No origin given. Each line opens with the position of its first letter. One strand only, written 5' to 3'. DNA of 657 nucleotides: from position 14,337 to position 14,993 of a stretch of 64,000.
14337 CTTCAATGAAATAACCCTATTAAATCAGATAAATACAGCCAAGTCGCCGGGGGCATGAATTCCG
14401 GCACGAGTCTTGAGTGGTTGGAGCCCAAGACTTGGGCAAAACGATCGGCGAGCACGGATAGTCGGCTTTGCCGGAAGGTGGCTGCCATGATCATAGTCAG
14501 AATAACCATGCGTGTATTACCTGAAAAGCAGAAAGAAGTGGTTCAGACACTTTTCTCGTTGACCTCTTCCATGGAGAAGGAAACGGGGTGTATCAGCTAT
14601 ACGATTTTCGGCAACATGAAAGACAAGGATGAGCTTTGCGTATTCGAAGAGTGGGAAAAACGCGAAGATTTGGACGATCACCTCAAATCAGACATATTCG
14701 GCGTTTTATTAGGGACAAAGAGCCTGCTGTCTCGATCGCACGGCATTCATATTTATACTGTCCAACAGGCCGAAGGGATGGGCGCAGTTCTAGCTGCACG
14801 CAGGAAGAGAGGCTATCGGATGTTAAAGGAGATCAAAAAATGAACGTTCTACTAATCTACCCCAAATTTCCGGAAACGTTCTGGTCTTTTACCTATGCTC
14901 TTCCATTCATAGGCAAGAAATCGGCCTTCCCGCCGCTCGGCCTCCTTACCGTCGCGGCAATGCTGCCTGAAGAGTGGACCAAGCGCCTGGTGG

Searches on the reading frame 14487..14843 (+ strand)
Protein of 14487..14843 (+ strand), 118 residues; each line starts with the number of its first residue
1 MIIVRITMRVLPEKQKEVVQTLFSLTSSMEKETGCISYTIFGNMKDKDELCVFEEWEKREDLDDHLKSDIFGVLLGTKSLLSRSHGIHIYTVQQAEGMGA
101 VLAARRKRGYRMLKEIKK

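Call 12: search_protein_families(library=pfam, proteins=[window:14487-14843:+], max_evalue=0.01)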
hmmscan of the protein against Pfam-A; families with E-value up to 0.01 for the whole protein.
window:14487-14843:+ (118 aa): 1 family
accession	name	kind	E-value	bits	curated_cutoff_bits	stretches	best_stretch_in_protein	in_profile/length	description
PF03992.22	ABM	-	5.2e-17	62.2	23.1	1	1-71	1-72/78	Antibiotic biosynthesis monooxygenase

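Call 15: find_homologous_proteins(query=window:14487-14843:+)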
Query window:14487-14843:+ (118 aa): 756 proteins with E <= 0.001 among 757 candidates; the best 120 are listed.
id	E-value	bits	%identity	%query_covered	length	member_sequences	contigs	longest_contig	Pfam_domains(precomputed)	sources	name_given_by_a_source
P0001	1.5e-70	252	100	100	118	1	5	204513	PF03992.23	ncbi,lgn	-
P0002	1.7e-59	216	88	99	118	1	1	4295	PF03992.23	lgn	-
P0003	2.5e-51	190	81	93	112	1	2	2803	PF03992.23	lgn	-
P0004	4.1e-49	183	78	95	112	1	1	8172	PF03992.23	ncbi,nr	ncbi:MAG: antibiotic biosynthesis monooxygenase [Deltaproteobacteria bacterium]|nr:antibiotic biosyn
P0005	7.0e-45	169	88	75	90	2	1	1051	PF03992.23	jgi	jgi:hypothetical protein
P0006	2.7e-44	168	74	92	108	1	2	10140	PF03992.23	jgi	jgi:quinol monooxygenase YgiN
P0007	7.9e-44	166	75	92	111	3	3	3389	PF03992.23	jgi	jgi:quinol monooxygenase YgiN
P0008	1.9e-43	165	72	92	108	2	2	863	PF03992.23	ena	-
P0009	2.0e-43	165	67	98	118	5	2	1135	PF03992.23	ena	-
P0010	9.8e-43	163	70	92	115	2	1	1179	PF03992.23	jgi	jgi:quinol monooxygenase YgiN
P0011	1.6e-42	162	72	92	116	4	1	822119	PF03992.23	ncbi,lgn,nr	ncbi:MAG: antibiotic biosynthesis monooxygenase family protein [Desulfobacterales bacterium]|nr:anti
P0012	2.1e-42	161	67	99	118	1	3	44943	PF03992.23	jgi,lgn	-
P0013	2.2e-42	161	73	91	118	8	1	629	PF03992.23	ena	-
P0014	2.6e-42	161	71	92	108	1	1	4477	PF03992.23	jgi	jgi:quinol monooxygenase YgiN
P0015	3.4e-42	161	70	92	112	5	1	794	PF03992.23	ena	-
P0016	5.5e-42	160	70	92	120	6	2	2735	PF03992.23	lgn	-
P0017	5.8e-42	160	68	99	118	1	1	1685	PF03992.23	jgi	jgi:quinol monooxygenase YgiN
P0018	7.1e-42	160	68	99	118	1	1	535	PF03992.23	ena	-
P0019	9.3e-42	159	72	92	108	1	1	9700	PF03992.23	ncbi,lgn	-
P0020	1.9e-41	158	71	92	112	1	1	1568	PF03992.23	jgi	jgi:quinol monooxygenase YgiN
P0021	2.1e-41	158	67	99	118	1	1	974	PF03992.23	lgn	-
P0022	2.3e-41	158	71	92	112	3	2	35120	PF03992.23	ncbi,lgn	-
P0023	2.5e-41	158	71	89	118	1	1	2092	PF03992.23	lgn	-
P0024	3.3e-41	158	70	92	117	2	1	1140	PF03992.23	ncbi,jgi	-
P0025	3.6e-41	157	71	92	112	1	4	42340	PF03992.23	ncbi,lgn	ncbi:MAG: antibiotic biosynthesis monooxygenase family protein [Desulfatiglandales bacterium]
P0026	3.7e-41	157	72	92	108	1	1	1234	PF03992.23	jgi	jgi:quinol monooxygenase YgiN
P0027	7.3e-41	157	72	92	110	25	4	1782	PF03992.23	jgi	jgi:quinol monooxygenase YgiN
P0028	7.6e-41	156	71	92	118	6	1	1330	PF03992.23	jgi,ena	-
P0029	7.9e-41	156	72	91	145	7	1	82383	PF03992.23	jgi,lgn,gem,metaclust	metaclust:\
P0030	8.3e-41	156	70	89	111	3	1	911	PF03992.23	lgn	-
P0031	1.0e-40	156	70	92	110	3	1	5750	PF03992.23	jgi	jgi:quinol monooxygenase YgiN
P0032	1.1e-40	156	70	94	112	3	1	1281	PF03992.23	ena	-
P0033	1.1e-40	156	72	91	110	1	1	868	PF03992.23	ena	-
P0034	1.6e-40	155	69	92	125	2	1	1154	PF03992.23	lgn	-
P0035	1.7e-40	155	67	92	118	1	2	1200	PF03992.23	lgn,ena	-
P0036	2.4e-40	155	71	92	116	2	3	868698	PF03992.23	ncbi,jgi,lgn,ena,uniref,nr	ncbi:putative quinol monooxygenase [Desulfatitalea tepidiphila]|uniref:putative quinol monooxygenase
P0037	2.6e-40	155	70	92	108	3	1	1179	PF03992.23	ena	-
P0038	2.7e-40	155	67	92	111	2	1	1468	PF03992.23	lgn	-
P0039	2.8e-40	155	71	92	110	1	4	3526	PF03992.23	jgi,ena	jgi:quinol monooxygenase YgiN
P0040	3.5e-40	154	64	98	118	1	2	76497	PF03992.23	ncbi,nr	ncbi:MAG: antibiotic biosynthesis monooxygenase [Desulfobacterales bacterium]|nr:antibiotic biosynth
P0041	4.1e-40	154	68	92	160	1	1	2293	PF03992.23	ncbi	-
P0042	4.3e-40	154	72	91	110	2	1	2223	PF03992.23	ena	-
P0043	6.8e-40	153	69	92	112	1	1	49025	PF03992.23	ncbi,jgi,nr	ncbi:MAG: antibiotic biosynthesis monooxygenase [Desulfobacteraceae bacterium]|nr:MAG: antibiotic bi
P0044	7.0e-40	153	70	92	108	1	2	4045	PF03992.23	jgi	jgi:quinol monooxygenase YgiN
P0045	8.2e-40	153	66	98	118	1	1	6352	PF03992.23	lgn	-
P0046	8.6e-40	153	69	89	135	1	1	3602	PF03992.23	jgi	jgi:quinol monooxygenase YgiN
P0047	9.3e-40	153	69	92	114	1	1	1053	PF03992.23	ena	-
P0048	1.1e-39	153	67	92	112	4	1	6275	PF03992.23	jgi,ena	-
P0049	1.4e-39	152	69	92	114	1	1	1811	PF03992.23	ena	-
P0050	1.4e-39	152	67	91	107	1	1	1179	PF03992.23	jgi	jgi:quinol monooxygenase YgiN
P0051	1.4e-39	152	68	95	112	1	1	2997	PF03992.23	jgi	jgi:quinol monooxygenase YgiN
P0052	1.8e-39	152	70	92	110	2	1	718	PF03992.23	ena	-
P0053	2.1e-39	152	67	91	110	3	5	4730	PF03992.23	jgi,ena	jgi:quinol monooxygenase YgiN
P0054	2.1e-39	152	68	92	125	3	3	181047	PF03992.23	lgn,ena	-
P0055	2.3e-39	152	68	89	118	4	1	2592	PF03992.23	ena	-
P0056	2.4e-39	152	66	91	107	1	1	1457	PF03992.23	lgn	-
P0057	2.4e-39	152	64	94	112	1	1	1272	PF03992.23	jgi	jgi:quinol monooxygenase YgiN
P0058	2.6e-39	151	67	91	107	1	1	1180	PF03992.23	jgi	jgi:quinol monooxygenase YgiN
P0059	2.7e-39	151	69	91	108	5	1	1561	PF03992.23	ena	-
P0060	2.8e-39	151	69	86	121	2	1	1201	PF03992.23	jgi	jgi:quinol monooxygenase YgiN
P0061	3.2e-39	151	70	92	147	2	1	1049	PF03992.23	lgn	-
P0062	3.2e-39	151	67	91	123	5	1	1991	PF03992.23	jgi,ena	jgi:quinol monooxygenase YgiN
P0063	3.3e-39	151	70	92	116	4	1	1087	PF03992.23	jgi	jgi:quinol monooxygenase YgiN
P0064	3.6e-39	151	69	92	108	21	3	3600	PF03992.23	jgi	jgi:quinol monooxygenase YgiN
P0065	3.7e-39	151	62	99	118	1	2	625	PF03992.23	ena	-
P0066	4.2e-39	151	66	91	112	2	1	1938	PF03992.23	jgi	jgi:quinol monooxygenase YgiN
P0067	5.6e-39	150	70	89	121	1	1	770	PF03992.23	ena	-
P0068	7.0e-39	150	66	91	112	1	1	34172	PF03992.23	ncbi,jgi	-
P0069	8.2e-39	150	65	98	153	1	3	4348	PF03992.23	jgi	jgi:quinol monooxygenase YgiN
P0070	8.2e-39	150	68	92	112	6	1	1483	PF03992.23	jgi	jgi:quinol monooxygenase YgiN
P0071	9.4e-39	150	63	92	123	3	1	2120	PF03992.23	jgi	-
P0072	1.0e-38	150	68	88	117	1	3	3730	PF03992.23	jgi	jgi:quinol monooxygenase YgiN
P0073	1.1e-38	150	68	92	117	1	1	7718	PF03992.23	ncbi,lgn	ncbi:MAG: putative quinol monooxygenase [Desulfosalsimonas sp.]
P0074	1.1e-38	149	65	97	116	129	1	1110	PF03992.23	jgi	jgi:quinol monooxygenase YgiN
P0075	1.2e-38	149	67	89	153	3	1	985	PF03992.23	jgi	jgi:quinol monooxygenase YgiN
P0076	1.5e-38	149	65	91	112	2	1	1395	PF03992.23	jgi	jgi:quinol monooxygenase YgiN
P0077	1.6e-38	149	66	92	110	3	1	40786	PF03992.23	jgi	jgi:quinol monooxygenase YgiN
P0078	1.6e-38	149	67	89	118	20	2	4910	PF03992.23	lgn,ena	-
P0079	1.7e-38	149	63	97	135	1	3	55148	PF03992.23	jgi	jgi:quinol monooxygenase YgiN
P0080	2.0e-38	149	65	91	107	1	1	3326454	PF03992.23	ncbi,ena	-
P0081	2.1e-38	149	68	92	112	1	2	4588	PF03992.23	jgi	jgi:quinol monooxygenase YgiN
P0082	2.2e-38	149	65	92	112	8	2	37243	PF03992.23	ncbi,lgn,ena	-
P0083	2.4e-38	148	69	92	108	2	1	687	PF03992.23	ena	-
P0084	2.5e-38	148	63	99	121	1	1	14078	PF03992.23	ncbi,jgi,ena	-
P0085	2.5e-38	148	68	92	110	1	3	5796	PF03992.23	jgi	-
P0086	2.6e-38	148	67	92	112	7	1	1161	PF03992.23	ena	-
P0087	2.6e-38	148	66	91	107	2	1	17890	PF03992.23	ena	-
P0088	2.6e-38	148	65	94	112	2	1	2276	PF03992.23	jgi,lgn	-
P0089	3.1e-38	148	64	91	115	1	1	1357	PF03992.23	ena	-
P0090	3.6e-38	148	68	91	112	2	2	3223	PF03992.23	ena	-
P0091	3.6e-38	148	66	90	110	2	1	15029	PF03992.23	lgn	-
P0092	3.7e-38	148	65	91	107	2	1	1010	PF03992.23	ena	-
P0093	3.7e-38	148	66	92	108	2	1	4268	PF03992.23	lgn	-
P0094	3.8e-38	148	66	92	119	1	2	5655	PF03992.23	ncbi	ncbi:MAG: putative quinol monooxygenase [Thermodesulfobacteriota bacterium]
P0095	3.9e-38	148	64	91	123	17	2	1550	PF03992.23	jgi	jgi:quinol monooxygenase YgiN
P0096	4.0e-38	148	66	92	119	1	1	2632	PF03992.23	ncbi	ncbi:MAG: antibiotic biosynthesis monooxygenase family protein [Desulfosalsimonadaceae bacterium]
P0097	4.6e-38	147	63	92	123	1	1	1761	PF03992.23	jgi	jgi:quinol monooxygenase YgiN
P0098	4.8e-38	147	65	91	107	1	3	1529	PF03992.23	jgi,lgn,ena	jgi:quinol monooxygenase YgiN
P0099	4.8e-38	147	66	89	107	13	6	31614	PF03992.23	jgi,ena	jgi:quinol monooxygenase YgiN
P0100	5.5e-38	147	70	91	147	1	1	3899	PF03992.23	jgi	-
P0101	5.5e-38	147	66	89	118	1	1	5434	PF03992.23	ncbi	ncbi:MAG: antibiotic biosynthesis monooxygenase family protein [Desulfobacterales bacterium]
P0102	5.7e-38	147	61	99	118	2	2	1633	PF03992.23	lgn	-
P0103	6.8e-38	147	72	86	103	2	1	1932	PF03992.23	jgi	jgi:hypothetical protein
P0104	7.8e-38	147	62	99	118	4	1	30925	PF03992.23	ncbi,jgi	-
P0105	7.8e-38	147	63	97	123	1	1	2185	PF03992.23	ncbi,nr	ncbi:antibiotic biosynthesis monooxygenase [Desulfosarcina sp.]|nr:antibiotic biosynthesis monooxyge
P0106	8.3e-38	147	66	91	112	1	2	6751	PF03992.23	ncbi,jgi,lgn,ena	-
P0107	8.7e-38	147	65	91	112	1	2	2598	PF03992.23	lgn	-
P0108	9.0e-38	147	64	91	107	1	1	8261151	PF03992.23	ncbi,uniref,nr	ncbi:hypothetical protein DSCO28_14470 [Desulfosarcina ovata subsp. sediminis]|uniref:ABM domain-con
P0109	9.2e-38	147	65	91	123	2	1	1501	PF03992.23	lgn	-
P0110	9.9e-38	146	64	91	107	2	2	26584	PF03992.23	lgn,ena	-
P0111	1.0e-37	146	66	92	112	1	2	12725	PF03992.23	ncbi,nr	ncbi:MAG: antibiotic biosynthesis monooxygenase [Desulfatitalea sp.]|nr:antibiotic biosynthesis mono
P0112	1.2e-37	146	62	96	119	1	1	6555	PF03992.23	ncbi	ncbi:MAG: antibiotic biosynthesis monooxygenase family protein [Desulfobacterales bacterium]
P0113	1.3e-37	146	64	91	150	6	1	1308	PF03992.23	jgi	jgi:quinol monooxygenase YgiN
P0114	1.5e-37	146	65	91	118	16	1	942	PF03992.23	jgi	-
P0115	2.2e-37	145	64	91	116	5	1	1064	PF03992.23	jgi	jgi:quinol monooxygenase YgiN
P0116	2.2e-37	145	63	91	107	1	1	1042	PF03992.23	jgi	jgi:quinol monooxygenase YgiN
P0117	2.4e-37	145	60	94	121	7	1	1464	PF03992.23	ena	-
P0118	2.5e-37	145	64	91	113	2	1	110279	PF03992.23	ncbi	-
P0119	2.6e-37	145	62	94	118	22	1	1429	PF03992.23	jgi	jgi:quinol monooxygenase YgiN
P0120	2.7e-37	145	62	92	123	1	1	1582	PF03992.23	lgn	-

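Call 17: find_encoding_contigs(protein=P0002, flank=3000, max_places=2)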
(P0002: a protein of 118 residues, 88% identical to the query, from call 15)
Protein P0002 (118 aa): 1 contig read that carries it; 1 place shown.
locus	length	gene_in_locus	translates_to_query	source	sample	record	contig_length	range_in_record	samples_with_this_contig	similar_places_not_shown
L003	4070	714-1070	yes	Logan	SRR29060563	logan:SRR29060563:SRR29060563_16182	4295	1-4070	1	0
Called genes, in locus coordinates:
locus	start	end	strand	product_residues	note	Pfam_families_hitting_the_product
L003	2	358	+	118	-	?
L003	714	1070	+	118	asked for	PF03992:ABM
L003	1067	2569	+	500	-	PF02310:B12-binding, PF04055:Radical_SAM, PF13282:DUF4070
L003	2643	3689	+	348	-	PF01145:Band_7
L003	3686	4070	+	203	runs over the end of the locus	?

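Call 18: find_encoding_contigs(protein=P0004, flank=3000, max_places=2)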
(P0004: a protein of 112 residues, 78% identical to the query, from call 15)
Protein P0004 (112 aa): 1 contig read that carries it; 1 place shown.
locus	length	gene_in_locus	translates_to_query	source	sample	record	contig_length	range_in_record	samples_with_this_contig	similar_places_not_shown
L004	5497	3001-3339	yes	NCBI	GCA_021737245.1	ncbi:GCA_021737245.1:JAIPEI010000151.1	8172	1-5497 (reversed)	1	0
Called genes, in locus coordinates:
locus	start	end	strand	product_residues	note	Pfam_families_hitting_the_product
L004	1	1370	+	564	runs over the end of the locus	PF01869:BcrAD_BadFG (faint), PF05378:Hydant_A_N, PF01968:Hydantoinase_A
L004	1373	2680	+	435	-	PF00850:Hist_deacetyl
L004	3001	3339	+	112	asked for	PF03992:ABM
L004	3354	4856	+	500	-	PF02310:B12-binding, PF04055:Radical_SAM, PF13282:DUF4070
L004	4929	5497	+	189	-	?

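Call 19: find_encoding_contigs(protein=P0003, flank=3000, max_places=2)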
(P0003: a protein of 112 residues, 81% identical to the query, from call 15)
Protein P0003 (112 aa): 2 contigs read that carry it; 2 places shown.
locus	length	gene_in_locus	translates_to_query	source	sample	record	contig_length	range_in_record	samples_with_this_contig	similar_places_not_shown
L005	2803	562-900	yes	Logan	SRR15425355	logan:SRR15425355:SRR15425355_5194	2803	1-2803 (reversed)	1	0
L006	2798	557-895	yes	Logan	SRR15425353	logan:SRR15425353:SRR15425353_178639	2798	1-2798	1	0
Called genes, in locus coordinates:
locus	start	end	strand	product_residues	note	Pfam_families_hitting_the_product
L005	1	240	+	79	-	?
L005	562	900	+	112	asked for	PF03992:ABM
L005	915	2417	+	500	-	PF02310:B12-binding, PF04055:Radical_SAM, PF13282:DUF4070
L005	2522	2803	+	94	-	?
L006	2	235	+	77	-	?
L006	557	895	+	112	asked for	PF03992:ABM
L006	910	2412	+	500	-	PF02310:B12-binding, PF04055:Radical_SAM, PF13282:DUF4070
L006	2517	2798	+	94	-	?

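Call 20: find_encoding_contigs(protein=P0006, flank=3000, max_places=2)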
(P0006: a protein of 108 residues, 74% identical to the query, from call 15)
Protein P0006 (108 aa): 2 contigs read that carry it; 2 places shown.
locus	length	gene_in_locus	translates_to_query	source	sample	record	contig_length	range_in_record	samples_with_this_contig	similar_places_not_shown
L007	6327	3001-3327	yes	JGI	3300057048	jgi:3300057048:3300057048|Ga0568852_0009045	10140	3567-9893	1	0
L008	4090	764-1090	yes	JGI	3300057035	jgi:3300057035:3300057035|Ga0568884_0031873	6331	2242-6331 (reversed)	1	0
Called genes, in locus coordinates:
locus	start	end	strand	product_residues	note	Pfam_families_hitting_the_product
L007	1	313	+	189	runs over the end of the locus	-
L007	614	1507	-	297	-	PF01145:Band_7, PF16200:Band_7_C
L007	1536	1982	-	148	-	PF01957:NfeD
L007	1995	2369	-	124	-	-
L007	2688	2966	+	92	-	PF13083:KH_KhpA-B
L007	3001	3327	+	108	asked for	PF03992:ABM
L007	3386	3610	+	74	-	PF06305:LapA_dom (weak)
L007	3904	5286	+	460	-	PF02310:B12-binding, PF04055:Radical_SAM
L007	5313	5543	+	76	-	PF06210:DUF1003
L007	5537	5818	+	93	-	-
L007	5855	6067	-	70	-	-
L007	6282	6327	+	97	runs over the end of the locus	?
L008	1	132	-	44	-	?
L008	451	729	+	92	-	PF13083:KH_KhpA-B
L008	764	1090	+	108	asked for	PF03992:ABM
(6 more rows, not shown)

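Call 21: find_encoding_contigs(protein=P0011, flank=3000, max_places=1)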
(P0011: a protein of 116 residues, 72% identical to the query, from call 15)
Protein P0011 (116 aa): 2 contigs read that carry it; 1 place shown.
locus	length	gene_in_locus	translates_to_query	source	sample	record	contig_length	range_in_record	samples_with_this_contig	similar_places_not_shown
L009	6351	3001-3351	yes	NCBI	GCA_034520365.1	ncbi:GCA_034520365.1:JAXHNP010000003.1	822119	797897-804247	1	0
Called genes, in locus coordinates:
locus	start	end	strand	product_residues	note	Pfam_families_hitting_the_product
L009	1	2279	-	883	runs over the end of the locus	PF13181:TPR_8 (faint), PF13424:TPR_12 (faint), PF13428:TPR_14 (faint), PF13432:TPR_16 (faint), PF14559:TPR_19 (faint), PF25063:ARM_TT21_C (weak), PF13517:FG-GAP_3, PF07593:UnbV_ASPIC, +4 more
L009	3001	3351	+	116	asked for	PF03992:ABM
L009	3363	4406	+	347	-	PF01145:Band_7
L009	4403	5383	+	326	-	PF01145:Band_7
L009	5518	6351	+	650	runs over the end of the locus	PF06480:FtsH_ext, PF06068:TIP49 (faint), PF13191:AAA_16 (faint), PF00004:AAA, PF07728:AAA_5 (weak), PF17862:AAA_lid_3, PF01434:Peptidase_M41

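Call 22: find_encoding_contigs(protein=P0012, flank=3000, max_places=2)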
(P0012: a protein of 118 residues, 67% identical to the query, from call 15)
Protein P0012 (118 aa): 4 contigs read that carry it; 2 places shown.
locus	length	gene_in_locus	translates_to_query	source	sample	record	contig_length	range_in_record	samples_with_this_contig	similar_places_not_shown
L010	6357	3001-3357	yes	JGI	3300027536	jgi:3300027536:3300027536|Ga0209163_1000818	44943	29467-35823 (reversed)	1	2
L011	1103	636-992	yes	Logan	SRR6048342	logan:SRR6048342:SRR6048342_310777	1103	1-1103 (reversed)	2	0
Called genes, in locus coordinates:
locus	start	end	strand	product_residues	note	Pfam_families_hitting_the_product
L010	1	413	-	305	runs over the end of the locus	PF02518:HATPase_c, PF14501:HATPase_c_5 (weak)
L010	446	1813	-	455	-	PF00072:Response_reg, PF01078:Mg_chelatase (weak), PF00158:Sigma54_activat, PF14532:Sigma54_activ_2, PF07724:AAA_2 (weak), PF07728:AAA_5, PF25601:AAA_lid_14, PF02954:HTH_8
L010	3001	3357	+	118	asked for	PF03992:ABM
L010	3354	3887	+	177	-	-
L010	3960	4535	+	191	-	-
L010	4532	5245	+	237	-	PF07963:N_methyl (weak)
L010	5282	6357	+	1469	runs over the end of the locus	PF00497:SBP_bac_3, PF00497:SBP_bac_3, PF00989:PAS, PF08448:PAS_4, PF13426:PAS_9, PF00989:PAS, PF08447:PAS_3, PF08448:PAS_4, +7 more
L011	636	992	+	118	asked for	PF03992:ABM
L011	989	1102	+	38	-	?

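Call 23: find_encoding_contigs(protein=P0001, flank=3000, max_places=5)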
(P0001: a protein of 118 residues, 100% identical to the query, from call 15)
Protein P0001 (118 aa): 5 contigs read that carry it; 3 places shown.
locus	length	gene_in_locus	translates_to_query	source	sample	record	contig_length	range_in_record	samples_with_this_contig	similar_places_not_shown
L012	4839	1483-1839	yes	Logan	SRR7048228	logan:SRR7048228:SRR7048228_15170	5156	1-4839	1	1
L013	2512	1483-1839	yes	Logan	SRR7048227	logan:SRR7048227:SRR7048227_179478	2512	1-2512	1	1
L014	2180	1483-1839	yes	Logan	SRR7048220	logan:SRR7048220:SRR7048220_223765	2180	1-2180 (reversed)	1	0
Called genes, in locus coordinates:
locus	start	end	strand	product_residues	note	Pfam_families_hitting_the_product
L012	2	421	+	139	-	?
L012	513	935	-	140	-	PF05443:ROS_MUCR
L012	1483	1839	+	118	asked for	PF03992:ABM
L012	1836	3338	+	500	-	PF02310:B12-binding, PF04055:Radical_SAM, PF13282:DUF4070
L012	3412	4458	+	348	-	PF01145:Band_7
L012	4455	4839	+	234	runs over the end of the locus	?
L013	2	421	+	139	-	?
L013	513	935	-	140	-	PF05443:ROS_MUCR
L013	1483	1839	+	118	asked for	PF03992:ABM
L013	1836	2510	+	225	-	?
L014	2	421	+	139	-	?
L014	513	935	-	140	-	PF05443:ROS_MUCR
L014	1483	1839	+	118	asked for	PF03992:ABM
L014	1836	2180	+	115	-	?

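Call 28: search_protein_families(library=pfam, proteins=[L003:2-358:+, L005:1-240:+], max_evalue=0.01)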
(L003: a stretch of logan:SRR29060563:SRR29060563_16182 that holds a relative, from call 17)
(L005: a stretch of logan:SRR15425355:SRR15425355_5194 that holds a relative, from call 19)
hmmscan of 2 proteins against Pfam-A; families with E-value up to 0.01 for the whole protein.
L003:2-358:+ (118 aa): 1 family
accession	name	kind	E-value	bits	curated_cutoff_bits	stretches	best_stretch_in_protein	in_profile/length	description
PF00072.30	Response_reg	-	2.6e-22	79.5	30.2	1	1-112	1-110/111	Response regulator receiver domain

L005:1-240:+ (79 aa): 0 families

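Call 32: find_encoding_contigs(protein=P0036, flank=10000, max_places=1)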
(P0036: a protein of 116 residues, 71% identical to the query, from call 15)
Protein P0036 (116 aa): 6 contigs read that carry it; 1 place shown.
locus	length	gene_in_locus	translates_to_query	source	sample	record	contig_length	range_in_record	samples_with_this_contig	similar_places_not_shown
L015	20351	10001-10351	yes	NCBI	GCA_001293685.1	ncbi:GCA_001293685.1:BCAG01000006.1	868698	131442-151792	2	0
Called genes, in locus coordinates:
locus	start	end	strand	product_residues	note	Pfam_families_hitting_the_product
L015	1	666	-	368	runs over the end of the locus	PF01625:PMSR, PF01641:SelR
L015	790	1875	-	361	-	PF00672:HAMP, PF00512:HisKA, PF02518:HATPase_c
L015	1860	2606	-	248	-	PF00072:Response_reg, PF00486:Trans_reg_C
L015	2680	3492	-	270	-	PF01522:Polysacc_deac_1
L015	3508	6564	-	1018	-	PF03176:MMPL (weak), PF08241:Methyltransf_11 (weak), PF08242:Methyltransf_12, PF13649:Methyltransf_25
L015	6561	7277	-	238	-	PF01755:Glyco_transf_25 (faint)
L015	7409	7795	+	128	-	-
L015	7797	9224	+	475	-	PF02310:B12-binding, PF04055:Radical_SAM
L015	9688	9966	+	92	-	PF13083:KH_KhpA-B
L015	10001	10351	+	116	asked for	PF03992:ABM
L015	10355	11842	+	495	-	PF02310:B12-binding (weak), PF04055:Radical_SAM, PF13282:DUF4070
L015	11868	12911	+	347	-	PF01145:Band_7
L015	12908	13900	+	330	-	PF01145:Band_7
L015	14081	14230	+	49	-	-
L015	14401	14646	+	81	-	PF06305:LapA_dom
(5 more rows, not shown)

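Call 33: find_encoding_contigs(protein=P0011, flank=10000, max_places=1)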
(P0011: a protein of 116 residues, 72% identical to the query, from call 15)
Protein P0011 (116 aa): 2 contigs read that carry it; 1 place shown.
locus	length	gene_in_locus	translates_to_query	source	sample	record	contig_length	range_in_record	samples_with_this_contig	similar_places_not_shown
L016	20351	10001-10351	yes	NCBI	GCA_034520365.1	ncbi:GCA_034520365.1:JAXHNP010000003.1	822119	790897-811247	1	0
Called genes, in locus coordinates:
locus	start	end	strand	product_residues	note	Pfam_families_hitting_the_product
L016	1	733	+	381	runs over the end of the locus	PF22691:Thiolase_C_1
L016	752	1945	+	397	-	PF22691:Thiolase_C_1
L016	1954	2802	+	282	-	PF02036:SCP2, PF14864:Alkyl_sulf_C (weak)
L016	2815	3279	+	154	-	PF12172:zf-ChsH2 (weak), PF01796:OB_ChsH2_C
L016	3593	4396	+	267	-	PF00378:ECH_1, PF16113:ECH_2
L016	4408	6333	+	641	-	PF02730:AFOR_N, PF01314:AFOR_C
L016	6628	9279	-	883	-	PF13181:TPR_8 (faint), PF13424:TPR_12 (faint), PF13428:TPR_14 (faint), PF13432:TPR_16 (faint), PF14559:TPR_19 (faint), PF25063:ARM_TT21_C (weak), PF13517:FG-GAP_3, PF07593:UnbV_ASPIC, +4 more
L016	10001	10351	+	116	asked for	PF03992:ABM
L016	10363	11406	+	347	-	PF01145:Band_7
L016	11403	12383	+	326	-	PF01145:Band_7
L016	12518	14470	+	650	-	PF06480:FtsH_ext, PF06068:TIP49 (faint), PF13191:AAA_16 (faint), PF00004:AAA, PF07728:AAA_5 (weak), PF17862:AAA_lid_3, PF01434:Peptidase_M41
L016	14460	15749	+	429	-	PF01807:Zn_ribbon_DnaG, PF08275:DNAG_N (weak), PF13155:Toprim_2 (weak)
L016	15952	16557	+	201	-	PF01314:AFOR_C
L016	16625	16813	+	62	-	PF28077:THIVI_2564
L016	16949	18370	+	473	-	PF09721:Exosortase_EpsH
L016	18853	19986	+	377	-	PF11999:Ice_binding, PF19403:SpaA_2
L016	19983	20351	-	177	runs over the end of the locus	PF07730:HisKA_3 (weak)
